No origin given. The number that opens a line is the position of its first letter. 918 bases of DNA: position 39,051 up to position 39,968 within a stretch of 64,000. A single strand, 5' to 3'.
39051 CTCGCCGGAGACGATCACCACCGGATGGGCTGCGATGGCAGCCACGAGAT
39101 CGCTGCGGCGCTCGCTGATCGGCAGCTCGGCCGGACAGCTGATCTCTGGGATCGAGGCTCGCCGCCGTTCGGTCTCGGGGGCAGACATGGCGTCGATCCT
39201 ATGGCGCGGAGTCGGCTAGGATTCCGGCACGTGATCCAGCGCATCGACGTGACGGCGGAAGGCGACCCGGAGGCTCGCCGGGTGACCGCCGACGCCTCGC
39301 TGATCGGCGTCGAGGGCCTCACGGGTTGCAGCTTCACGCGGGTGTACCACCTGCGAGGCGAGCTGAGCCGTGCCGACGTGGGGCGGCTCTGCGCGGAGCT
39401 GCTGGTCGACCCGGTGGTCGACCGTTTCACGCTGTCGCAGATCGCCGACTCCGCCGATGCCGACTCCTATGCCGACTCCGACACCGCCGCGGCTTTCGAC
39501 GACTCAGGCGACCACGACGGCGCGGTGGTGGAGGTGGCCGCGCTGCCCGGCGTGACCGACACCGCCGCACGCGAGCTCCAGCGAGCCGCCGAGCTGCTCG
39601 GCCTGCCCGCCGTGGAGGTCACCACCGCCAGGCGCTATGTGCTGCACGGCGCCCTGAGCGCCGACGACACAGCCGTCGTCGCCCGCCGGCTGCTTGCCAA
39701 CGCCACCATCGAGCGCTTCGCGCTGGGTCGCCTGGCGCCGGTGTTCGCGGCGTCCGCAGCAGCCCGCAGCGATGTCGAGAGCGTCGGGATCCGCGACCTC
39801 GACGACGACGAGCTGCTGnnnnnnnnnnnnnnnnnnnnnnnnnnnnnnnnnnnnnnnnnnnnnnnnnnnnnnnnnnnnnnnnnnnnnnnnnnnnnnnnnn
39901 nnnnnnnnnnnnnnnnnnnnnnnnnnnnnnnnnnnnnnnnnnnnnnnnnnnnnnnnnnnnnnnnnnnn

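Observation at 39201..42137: PurL carries two tandem PurS-like modules at its N-terminus (PurS-PurS-PurL)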

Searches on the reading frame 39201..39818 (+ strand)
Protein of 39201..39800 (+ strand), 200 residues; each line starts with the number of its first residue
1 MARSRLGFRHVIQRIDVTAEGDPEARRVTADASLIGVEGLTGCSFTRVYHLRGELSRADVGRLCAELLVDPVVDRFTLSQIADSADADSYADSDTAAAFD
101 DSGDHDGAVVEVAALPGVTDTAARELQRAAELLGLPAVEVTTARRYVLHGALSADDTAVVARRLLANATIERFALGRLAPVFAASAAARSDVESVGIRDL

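Call 5: search_protein_families(library=pfam, proteins=[window:39201-39800:+], max_evalue=1)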
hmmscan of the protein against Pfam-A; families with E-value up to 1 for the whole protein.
window:39201-39800:+ (200 aa): 1 family
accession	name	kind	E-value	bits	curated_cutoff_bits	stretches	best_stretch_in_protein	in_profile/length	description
PF02700.19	PurS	-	2.3e-09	37.7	22.2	2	108-174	2-74/77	Phosphoribosylformylglycinamidine (FGAM) synthase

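Call 6: search_protein_families(library=ncbifam, proteins=[window:39201-39800:+], max_evalue=1)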
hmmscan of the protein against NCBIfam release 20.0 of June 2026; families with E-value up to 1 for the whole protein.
window:39201-39800:+ (200 aa): 3 families
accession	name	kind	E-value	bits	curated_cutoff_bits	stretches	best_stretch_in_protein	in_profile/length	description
NF005019.0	PRK06423.1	equivalog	1.3e-08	34.9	122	2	22-80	15-72/74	phosphoribosylformylglycinamidine synthase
NF004630.0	PRK05974.1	equivalog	0.00014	21.8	75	1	108-175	4-77/83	phosphoribosylformylglycinamidine synthase subunit PurS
TIGR00302.1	TIGR00302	equivalog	0.0022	18.2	39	0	110-173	5-74/80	phosphoribosylformylglycinamidine synthase subunit PurS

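Call 7: find_homologous_proteins(query=window:39201-39800:+, max_evalue=0.001)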
Query window:39201-39800:+ (200 aa): 6 proteins with E <= 0.001 among 5131 candidates.
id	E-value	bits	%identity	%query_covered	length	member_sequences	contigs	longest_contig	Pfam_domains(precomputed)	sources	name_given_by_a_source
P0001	1.8e-10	59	41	41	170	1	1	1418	PF02700.20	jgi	-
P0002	4.3e-10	58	32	81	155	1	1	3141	PF02700.20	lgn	-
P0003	1.6e-8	53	35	76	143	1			PF02700.20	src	-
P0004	3.6e-8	52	27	75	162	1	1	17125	PF02700.20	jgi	jgi:phosphoribosylformylglycinamidine (FGAM) synthase PurS component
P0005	1.4e-6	46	29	80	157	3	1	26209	PF02700.20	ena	-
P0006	3.0e-5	42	32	77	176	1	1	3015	PF02700.20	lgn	-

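Call 27: find_related_loci(query=A3, collection=genome_contigs, flank=6000)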
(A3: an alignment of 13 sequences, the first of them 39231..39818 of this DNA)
Query A3 (196 aa) in genome_contigs; peptide patterns used: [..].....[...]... (x = any residue, [..] = any of these).
209 stretches matched a pattern; 108 encode a relative of the query (tblastn E <= 1e-3); the best 80 are kept; 80 distinct loci.
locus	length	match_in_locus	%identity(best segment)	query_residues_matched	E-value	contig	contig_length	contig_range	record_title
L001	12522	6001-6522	52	1-195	4e-50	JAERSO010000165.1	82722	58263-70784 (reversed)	MAG: Acidimicrobiaceae bacterium isolate BH8 c_000000010038, whole genome shotgun sequence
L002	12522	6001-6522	53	1-195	1e-49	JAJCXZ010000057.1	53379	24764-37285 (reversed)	MAG: Acidimicrobiales bacterium isolate OFTM337 OFTM337_56, whole genome shotgun sequence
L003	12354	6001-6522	51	1-195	2e-49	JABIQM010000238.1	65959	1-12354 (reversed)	MAG: Acidimicrobiaceae bacterium isolate SI072_bin141 k141_3244326, whole genome shotgun sequence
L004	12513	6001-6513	52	4-195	2e-47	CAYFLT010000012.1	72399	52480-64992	MAG TPA_asm: uncultured Candidatus Microthrix sp. isolate ERP019367_co1_114 genome assembly, contig: NODE_455_length_723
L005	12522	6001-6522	51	1-195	1e-46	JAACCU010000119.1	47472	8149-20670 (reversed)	MAG: Actinomycetota bacterium isolate H12BWF_bin.29 H12bwf_k87_956451_1_47472, whole genome shotgun sequence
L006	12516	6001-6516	49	4-196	5e-46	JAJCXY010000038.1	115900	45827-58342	MAG: Acidimicrobiales bacterium isolate OFTM10 OFTM10_37, whole genome shotgun sequence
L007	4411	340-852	49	4-195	2e-45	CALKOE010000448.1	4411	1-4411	MAG: uncultured Acidimicrobiales bacterium isolate S2_Bin_Bin_210_sub_1 genome assembly, contig: c_000001702948, whole g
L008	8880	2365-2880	49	4-196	7e-45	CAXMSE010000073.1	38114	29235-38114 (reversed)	MAG: uncultured Gammaproteobacteria bacterium isolate 07C-BC-St07_bin.28.orig genome assembly, contig: k141_3223216, who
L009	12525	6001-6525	45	1-196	2e-43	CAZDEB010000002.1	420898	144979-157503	MAG TPA_asm: uncultured Candidatus Microthrix sp. isolate binchicken_co46_702 genome assembly, contig: NODE_12_length_42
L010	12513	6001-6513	47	4-195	5e-43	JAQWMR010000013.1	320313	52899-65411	MAG: Acidimicrobiales bacterium isolate cluster2_bin.157 k141_460657, whole genome shotgun sequence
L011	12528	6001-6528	48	1-195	2e-43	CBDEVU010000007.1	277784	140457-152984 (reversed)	MAG: Candidatus Aldehydirespiratoraceae bacterium isolate 2f6ae0df-6ed7-4d95-b4de-415f9d37e9b7 genome assembly, contig:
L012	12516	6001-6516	48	4-196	5e-43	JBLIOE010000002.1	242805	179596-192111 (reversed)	MAG: Candidatus Aldehydirespiratoraceae bacterium isolate 3300053785_170 Ga0535658_0000017, whole genome shotgun sequenc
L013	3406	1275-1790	46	4-196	1e-42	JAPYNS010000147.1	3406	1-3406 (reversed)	MAG: Candidatus Spongiisocius variivorans isolate m_rhze10 Seq147, whole genome shotgun sequence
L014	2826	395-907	48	4-195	2e-42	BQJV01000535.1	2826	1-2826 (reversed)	MAG: Acidimicrobiales bacterium DHS20C19 DNA, sequence535, whole genome shotgun sequence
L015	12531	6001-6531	46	1-196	1e-40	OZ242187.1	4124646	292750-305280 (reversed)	MAG: Candidatus Aldehydirespiratoraceae bacterium isolate 61e8bfbb-40aa-4858-aaa5-c73b4985a48d genome assembly, chromoso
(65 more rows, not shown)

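Call 33: search_solved_structures(query=A2, max_evalue=10, show_alignments=3)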
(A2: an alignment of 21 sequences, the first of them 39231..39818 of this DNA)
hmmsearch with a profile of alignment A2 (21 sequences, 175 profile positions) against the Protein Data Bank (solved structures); distinct sequences matched with E-value up to 10: 16.
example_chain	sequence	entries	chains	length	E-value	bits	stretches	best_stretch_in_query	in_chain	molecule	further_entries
2yx5_A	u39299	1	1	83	2.4e-06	30.6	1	8-69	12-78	UPF0062 protein MJ1593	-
8j3n_A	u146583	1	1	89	3e-06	30.3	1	79-148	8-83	Phosphoribosylformylglycinamidine synthase subunit PurS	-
1t4a_A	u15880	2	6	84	0.00022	24.2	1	4-72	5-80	PurS | Hypothetical UPF0062 protein yexA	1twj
1vq3_A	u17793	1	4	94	0.0019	21.2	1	5-69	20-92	Phosphoribosylformylglycinamidine synthase, purS subunit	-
3d54_B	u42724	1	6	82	0.0022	21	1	5-69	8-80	Formylglycinamide ribonucleotide amidotransferase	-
1gtd_A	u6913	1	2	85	0.026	17.5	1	3-70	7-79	MTH169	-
2cuw_A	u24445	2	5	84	0.36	13.7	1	5-69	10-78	PurS | hypothetical protein PurS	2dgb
1exe_A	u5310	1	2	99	0.38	13.6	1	43-103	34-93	TRANSCRIPTION FACTOR 1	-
1wtu_A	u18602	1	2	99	0.76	12.7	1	53-103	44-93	TRANSCRIPTION FACTOR 1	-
8wql_UD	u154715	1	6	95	1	12.2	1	69-108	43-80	PsbU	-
4c6t_A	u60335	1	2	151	1.1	12.2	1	23-105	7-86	PROBABLE WRKY TRANSCRIPTION FACTOR 52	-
4n80_A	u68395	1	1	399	5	10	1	91-128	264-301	Uncharacterized protein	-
4m5f_A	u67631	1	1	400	5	10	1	91-128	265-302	Uncharacterized protein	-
4n7s_A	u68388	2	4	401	5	10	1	91-128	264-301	Uncharacterized protein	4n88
4m5e_A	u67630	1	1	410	5.2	10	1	91-128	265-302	Uncharacterized protein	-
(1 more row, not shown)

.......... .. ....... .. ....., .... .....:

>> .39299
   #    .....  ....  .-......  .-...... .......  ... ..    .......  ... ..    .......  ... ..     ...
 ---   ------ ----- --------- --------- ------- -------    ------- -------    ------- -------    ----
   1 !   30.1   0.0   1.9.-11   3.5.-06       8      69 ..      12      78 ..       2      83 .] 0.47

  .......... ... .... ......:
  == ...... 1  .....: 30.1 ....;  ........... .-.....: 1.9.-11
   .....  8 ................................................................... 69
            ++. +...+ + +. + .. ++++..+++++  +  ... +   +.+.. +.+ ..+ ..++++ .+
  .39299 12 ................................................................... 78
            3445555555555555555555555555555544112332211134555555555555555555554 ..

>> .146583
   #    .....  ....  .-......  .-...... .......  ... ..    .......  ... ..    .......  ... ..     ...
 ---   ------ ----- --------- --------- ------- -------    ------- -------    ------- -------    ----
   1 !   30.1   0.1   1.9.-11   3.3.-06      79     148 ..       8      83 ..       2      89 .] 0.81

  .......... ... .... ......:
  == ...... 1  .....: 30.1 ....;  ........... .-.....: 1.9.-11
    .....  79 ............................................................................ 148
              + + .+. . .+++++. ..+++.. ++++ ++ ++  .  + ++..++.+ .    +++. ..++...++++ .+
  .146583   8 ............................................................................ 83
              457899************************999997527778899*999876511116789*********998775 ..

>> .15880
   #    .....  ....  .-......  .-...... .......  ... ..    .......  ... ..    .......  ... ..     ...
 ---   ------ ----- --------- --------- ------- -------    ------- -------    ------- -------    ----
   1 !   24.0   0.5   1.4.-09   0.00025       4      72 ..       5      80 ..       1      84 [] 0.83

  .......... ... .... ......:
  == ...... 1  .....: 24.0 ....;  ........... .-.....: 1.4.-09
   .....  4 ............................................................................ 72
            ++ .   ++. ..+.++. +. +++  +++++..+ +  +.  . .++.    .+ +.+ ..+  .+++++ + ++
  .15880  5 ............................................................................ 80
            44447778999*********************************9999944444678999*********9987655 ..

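Call 36: predict_structure(alignment_id=A2)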
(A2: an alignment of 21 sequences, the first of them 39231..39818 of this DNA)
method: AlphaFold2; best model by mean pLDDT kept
length: 196 residues; sequences in the alignment: 21
mean_pLDDT: 88.1   pTM: 0.79
mean pLDDT of the five models: 88.1, 88.1, 87.1, 87.1, 86.8
residues with pLDDT >= 90: 142; 70-90: 25; 50-70: 27; < 50: 2
segments of 3 or more residues with pLDDT < 50: none
pLDDT, mean of each block of 10 residues (from residue 1): 95 96 97 97 96 95 94 66 53 72 94 96 97 97 95 96 94 68 79 85
secondary structure, 60 per line:
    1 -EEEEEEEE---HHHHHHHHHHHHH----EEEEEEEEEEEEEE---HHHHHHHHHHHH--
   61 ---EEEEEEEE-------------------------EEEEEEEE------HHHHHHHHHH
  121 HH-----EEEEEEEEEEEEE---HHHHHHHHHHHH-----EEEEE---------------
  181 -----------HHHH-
elements in order: E2-9 H13-25 E30-43 H47-58 E64-71 E97-104 H111-122 E128-140 H144-155 E161-165 H192-195

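Call 38: search_protein_representatives(alignment_id=A2)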
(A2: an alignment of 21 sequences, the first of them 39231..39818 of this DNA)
Query: 21 sequences, 175 profile positions. Proteins with E-value up to 0.001 (for the whole library): 2788; up to 1e-10: 1385; up to 1e-30: 112. The best 150 are listed.
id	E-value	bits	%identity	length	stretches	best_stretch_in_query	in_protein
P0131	3.1e-66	238.7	-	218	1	1-174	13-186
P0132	1.8e-54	200.4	-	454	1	3-174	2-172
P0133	3.6e-47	176.6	-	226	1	1-174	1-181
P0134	2.3e-45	170.7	-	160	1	1-124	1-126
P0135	6.2e-44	166.1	-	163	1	10-145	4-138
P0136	7.6e-44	165.8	-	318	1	1-175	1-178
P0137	6.3e-42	159.5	-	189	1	1-174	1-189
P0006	1.2e-41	158.6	-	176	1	2-153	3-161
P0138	5.0e-40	153.3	-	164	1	1-146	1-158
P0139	1.0e-39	152.3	-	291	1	1-175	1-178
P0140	2.3e-39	151.2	-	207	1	1-144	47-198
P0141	3.4e-39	150.6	-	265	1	1-174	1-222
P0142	5.3e-38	146.7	-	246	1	3-174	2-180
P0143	5.5e-38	146.7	-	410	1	9-174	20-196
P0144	6.1e-38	146.5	-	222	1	10-167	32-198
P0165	1.8e-34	135.2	-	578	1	2-174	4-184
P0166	2.2e-34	134.9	-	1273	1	4-174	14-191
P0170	6.2e-34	133.5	-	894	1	2-174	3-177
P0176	2.2e-33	131.7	-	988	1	3-174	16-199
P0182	2.9e-33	131.3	-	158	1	1-144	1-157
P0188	8.1e-33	129.9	-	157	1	1-146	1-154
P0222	3.2e-31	124.6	-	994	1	3-174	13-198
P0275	1.8e-29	119.0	-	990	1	3-174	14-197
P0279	2.6e-29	118.5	-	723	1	5-174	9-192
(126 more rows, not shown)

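Call 39: fold_search(model_id=the predicted structure, library=pdb)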
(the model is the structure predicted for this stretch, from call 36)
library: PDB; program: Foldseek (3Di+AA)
matches with E <= 10: 389; with E <= 0.001: 13
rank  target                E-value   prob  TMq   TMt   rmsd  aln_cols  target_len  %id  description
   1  9nb3                  2.7e-05  1.00  0.58  0.10   4.2       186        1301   16  Cryo-EM structure of quaternary complex of human phosphoribosylglycinamidine synthase with thioester intermediate bound  (released 2026-02-25)
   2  9n9w                  6.5e-05  1.00  0.54  0.09   5.4       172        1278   16  Cryo-EM structure of AMPPNP bound human phosphoribosylformylglycinamidine synthase (released 2026-02-25)
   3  6jt7                  2.6e-04  1.00  0.58  0.10   4.2       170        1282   15  Crystal structure of 452-453_deletion mutant of FGAM Synthetase (released 2020-03-04)
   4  6jta                  2.9e-04  1.00  0.55  0.10   4.5       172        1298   14  Crystal Structure of D464A L465A mutant of FGAM Synthetase (released 2020-03-04)
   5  6lym                  3.5e-04  1.00  0.58  0.10   4.2       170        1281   15  Crystal structure of D657A mutant of formylglycinamidine synthetase (released 2021-02-17)
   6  4r7g                  3.5e-04  1.00  0.54  0.09   4.5       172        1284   15  Determination of the formylglycinamide ribonucleotide amidotransferase ammonia pathway by combining 3D-RISM theory with  (released 2015-01-21)
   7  3ujn                  4.0e-04  1.00  0.52  0.09   4.9       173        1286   14  Formyl Glycinamide Ribonucleotide Amidotransferase from Salmonella Typhimurium : Role of the ATP complexation and glutam (released 2012-06-06)
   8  6jt8                  4.2e-04  1.00  0.53  0.09   5.4       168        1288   14  Crystal structure of 450-451_deletion mutant of FGAM Synthetase (released 2020-03-04)
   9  6lyk                  4.5e-04  1.00  0.53  0.09   5.1       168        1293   14  Crystal Structure of R1263A mutant of Formylglycinamidine Synthetase (released 2021-02-17)
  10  4lgy                  5.4e-04  1.00  0.59  0.10   4.2       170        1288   14  Importance of Hydrophobic Cavities in Allosteric Regulation of Formylglycinamide Synthetase: Insight from Xenon Trapping (released 2013-12-11)
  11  4l78                  5.4e-04  1.00  0.55  0.09   4.5       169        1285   14  Xenon Trapping and Statistical Coupling Analysis Uncover Regions Important for Structure and Function of Multidomain Pro (released 2013-12-11)
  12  7dw7                  5.8e-04  1.00  0.54  0.09   4.9       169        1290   15  Crystal Structure of N1051A mutant of Formylglycinamidine Synthetase (released 2022-01-19)
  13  6lyo                  6.9e-04  1.00  0.55  0.09   4.5       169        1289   14  Crystal Structure of H296A mutant of Formylglycinamidine Synthetase (released 2021-02-17)
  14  6jt9                  1.1e-03  1.00  0.53  0.09   5.2       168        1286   14  Crystal Structure of D464A mutant of FGAM Synthetase (released 2020-03-04)
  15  6lyl                  1.1e-03  1.00  0.53  0.09   4.8       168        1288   14  Crystal structure of S1052D mutant of Formylglycinamidine synthetase (released 2021-02-17)
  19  1twj_A                2.3e-02  1.00  0.31  0.69   2.6        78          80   20  Crystal Structure of B. subtilis PurS P21 Crystal Form (released 2004-08-31)
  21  2cuw                  3.3e-02  0.98  0.30  0.65   5.7        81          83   25  Crystal Structure of Thermus thermophilus PurS, one of the subunits of Formylglycinamide Ribonucleotide Amidotransferase (released 2005-11-30)
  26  1twj_C                1.9e-01  0.98  0.33  0.76   2.2        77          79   17  Crystal Structure of B. subtilis PurS P21 Crystal Form (released 2004-08-31)
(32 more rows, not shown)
